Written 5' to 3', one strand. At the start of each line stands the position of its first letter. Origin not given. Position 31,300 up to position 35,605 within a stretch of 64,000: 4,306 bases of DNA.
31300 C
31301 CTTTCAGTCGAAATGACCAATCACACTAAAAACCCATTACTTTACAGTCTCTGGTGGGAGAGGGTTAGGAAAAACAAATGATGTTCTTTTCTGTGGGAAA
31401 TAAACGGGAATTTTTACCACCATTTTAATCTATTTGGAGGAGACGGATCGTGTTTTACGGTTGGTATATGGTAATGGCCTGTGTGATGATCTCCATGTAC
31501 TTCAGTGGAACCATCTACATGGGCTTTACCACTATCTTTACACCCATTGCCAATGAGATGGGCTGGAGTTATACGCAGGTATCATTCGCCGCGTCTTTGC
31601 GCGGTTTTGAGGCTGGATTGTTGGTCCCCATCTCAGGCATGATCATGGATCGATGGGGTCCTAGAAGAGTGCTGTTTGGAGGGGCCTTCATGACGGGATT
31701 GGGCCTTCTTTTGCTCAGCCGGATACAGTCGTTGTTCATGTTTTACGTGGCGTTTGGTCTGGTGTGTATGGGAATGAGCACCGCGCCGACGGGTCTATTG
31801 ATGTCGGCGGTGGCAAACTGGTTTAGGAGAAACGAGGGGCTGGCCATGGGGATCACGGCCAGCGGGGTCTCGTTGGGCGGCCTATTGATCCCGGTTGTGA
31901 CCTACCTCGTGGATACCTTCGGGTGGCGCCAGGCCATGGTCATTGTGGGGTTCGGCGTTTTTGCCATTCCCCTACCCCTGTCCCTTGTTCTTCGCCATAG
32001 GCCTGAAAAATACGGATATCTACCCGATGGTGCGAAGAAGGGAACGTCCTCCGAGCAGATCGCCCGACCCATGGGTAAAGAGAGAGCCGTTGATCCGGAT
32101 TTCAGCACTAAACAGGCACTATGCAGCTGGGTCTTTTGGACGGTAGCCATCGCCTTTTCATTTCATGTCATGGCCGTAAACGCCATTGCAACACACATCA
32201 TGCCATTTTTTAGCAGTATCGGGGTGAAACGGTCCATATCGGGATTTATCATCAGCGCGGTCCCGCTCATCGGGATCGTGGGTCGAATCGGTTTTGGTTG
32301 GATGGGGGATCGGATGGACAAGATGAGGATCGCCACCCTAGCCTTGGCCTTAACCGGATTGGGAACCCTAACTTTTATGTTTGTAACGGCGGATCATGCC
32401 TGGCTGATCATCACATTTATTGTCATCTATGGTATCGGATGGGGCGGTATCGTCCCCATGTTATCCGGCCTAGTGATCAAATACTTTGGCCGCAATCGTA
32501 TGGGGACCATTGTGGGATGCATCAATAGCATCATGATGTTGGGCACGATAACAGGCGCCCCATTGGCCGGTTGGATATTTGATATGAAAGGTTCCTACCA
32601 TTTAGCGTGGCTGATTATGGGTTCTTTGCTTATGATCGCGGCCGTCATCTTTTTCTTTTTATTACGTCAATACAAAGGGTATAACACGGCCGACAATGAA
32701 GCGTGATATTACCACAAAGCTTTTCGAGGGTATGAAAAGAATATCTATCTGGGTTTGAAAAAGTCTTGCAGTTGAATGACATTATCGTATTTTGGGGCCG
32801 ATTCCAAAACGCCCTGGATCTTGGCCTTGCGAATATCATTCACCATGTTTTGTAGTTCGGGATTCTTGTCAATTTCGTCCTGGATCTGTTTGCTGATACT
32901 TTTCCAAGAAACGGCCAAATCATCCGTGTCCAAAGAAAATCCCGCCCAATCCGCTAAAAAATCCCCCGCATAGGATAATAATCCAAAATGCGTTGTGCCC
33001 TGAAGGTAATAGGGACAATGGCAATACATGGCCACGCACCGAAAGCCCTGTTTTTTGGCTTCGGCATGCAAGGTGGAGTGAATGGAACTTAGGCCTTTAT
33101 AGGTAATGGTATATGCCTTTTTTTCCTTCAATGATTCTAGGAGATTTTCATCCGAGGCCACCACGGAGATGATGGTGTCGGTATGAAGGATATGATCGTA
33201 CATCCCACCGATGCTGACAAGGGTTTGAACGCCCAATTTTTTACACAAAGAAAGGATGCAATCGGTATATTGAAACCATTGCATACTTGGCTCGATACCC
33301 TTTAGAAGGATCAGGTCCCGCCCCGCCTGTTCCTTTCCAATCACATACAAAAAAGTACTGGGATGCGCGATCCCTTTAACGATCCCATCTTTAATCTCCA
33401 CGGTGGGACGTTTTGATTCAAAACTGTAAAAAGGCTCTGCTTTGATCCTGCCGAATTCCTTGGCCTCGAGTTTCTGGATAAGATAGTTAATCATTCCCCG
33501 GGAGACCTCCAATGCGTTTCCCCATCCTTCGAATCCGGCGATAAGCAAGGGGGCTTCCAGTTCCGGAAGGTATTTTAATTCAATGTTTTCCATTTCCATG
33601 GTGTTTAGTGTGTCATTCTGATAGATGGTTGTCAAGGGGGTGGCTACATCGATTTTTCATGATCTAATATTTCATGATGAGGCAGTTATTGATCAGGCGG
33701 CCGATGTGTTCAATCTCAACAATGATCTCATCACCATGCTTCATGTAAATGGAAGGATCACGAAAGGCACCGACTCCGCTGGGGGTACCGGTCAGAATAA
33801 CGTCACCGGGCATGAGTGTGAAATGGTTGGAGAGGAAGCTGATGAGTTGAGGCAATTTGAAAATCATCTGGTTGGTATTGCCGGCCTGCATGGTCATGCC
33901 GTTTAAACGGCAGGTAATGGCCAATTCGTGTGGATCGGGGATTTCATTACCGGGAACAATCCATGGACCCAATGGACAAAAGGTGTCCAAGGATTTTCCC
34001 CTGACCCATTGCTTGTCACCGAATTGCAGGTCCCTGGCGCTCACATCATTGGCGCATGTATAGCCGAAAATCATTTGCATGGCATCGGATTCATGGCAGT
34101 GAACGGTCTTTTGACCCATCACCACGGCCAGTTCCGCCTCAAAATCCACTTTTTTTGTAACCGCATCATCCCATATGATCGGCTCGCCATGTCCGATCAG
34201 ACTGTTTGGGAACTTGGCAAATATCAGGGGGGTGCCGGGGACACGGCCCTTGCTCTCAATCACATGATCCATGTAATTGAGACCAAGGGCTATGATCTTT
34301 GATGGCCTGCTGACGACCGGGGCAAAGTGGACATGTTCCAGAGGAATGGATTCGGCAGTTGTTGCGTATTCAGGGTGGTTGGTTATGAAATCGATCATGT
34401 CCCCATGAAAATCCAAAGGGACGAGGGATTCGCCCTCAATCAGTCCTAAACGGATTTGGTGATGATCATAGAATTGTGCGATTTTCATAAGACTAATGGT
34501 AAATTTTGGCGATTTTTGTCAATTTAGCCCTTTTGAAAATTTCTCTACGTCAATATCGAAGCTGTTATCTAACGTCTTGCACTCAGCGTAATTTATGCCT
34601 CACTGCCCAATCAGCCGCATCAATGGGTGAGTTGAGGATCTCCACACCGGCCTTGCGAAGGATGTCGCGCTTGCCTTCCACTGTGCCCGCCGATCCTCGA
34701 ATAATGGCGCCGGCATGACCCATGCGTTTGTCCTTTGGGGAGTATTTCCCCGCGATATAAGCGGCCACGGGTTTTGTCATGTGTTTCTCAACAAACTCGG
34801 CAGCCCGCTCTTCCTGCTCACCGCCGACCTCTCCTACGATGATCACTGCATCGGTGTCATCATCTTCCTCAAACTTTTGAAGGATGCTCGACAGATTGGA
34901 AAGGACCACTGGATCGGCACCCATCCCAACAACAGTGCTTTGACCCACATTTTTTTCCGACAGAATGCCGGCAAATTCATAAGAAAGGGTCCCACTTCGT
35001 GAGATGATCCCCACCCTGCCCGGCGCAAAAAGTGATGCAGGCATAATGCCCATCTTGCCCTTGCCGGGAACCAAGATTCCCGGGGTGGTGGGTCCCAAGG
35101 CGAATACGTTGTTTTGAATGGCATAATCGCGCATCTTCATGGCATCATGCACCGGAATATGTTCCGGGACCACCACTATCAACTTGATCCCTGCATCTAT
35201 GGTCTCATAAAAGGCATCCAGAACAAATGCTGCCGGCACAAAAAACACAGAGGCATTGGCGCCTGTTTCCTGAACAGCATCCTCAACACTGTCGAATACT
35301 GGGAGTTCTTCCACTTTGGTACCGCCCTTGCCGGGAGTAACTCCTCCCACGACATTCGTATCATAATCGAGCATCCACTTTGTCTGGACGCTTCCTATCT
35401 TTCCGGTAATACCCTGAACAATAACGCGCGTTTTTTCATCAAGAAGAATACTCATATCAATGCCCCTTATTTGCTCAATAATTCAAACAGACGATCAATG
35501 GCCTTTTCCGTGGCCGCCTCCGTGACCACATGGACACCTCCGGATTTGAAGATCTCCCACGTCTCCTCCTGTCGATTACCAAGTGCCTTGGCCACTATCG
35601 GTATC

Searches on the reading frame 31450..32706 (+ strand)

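Call 88: search_protein_families(library=pfam, proteins=[window:31450-32706:+], max_evalue=0.00001)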
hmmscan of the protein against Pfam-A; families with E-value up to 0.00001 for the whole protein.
window:31450-32706:+ (418 aa): 2 families
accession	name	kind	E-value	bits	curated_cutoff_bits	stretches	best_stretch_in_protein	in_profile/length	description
PF07690.21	MFS_1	-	4.1e-48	164.5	33.4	1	13-369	2-346/347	Major Facilitator Superfamily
PF12832.13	MFS_1_like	-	3.4e-06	26.8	25.2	1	233-403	5-177/373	MFS_1 like family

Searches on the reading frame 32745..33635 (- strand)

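Call 88: search_protein_families(library=pfam, proteins=[window:32745-33635:-], max_evalue=0.00001)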
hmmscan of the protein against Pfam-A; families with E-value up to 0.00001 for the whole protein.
window:32745-33635:- (296 aa): 1 family
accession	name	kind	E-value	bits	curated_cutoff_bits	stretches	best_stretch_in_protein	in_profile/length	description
PF09754.15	PAC2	-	2e-35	123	25.8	1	35-253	2-213/215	PAC2 family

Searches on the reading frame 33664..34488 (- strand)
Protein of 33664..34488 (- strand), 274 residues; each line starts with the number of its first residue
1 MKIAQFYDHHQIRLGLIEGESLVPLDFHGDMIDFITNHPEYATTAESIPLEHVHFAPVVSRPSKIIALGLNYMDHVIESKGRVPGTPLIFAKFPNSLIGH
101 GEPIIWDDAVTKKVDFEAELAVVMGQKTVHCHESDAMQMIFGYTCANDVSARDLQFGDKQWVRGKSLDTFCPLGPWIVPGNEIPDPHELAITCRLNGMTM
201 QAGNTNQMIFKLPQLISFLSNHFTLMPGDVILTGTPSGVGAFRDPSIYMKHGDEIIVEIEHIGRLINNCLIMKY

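Call 88: search_protein_families(library=pfam, proteins=[window:33664-34488:-], max_evalue=0.00001)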
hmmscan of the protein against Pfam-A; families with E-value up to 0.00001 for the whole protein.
window:33664-34488:- (274 aa): 1 family
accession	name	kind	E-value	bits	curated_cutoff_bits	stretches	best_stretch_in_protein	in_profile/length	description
PF01557.24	FAA_hydrolase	-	9.4e-74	248.1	23.9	1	64-267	1-211/214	Fumarylacetoacetate (FAA) hydrolase C-terminal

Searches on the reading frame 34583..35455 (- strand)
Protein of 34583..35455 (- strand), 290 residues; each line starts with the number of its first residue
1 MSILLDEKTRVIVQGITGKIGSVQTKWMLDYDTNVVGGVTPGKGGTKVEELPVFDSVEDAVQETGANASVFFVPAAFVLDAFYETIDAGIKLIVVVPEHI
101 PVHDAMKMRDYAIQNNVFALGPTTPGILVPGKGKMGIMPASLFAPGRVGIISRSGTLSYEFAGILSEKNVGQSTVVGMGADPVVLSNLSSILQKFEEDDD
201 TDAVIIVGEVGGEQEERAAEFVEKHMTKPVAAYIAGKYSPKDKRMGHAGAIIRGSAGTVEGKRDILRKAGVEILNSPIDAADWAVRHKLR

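Call 88: search_protein_families(library=pfam, proteins=[window:34583-35455:-], max_evalue=0.00001)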
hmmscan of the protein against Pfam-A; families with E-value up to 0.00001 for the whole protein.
window:34583-35455:- (290 aa): 3 families
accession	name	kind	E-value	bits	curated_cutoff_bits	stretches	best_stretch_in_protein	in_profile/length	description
PF02629.25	CoA_binding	-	4.3e-26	91.9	22.3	1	6-98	1-96/97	CoA binding domain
PF00549.24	Ligase_CoA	-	6e-17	62.4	24.5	1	151-270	1-126/128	CoA-ligase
PF13607.11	Succ_CoA_lig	-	3.1e-09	37.1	27.4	1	145-276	1-127/138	Succinyl-CoA ligase like flavodoxin domain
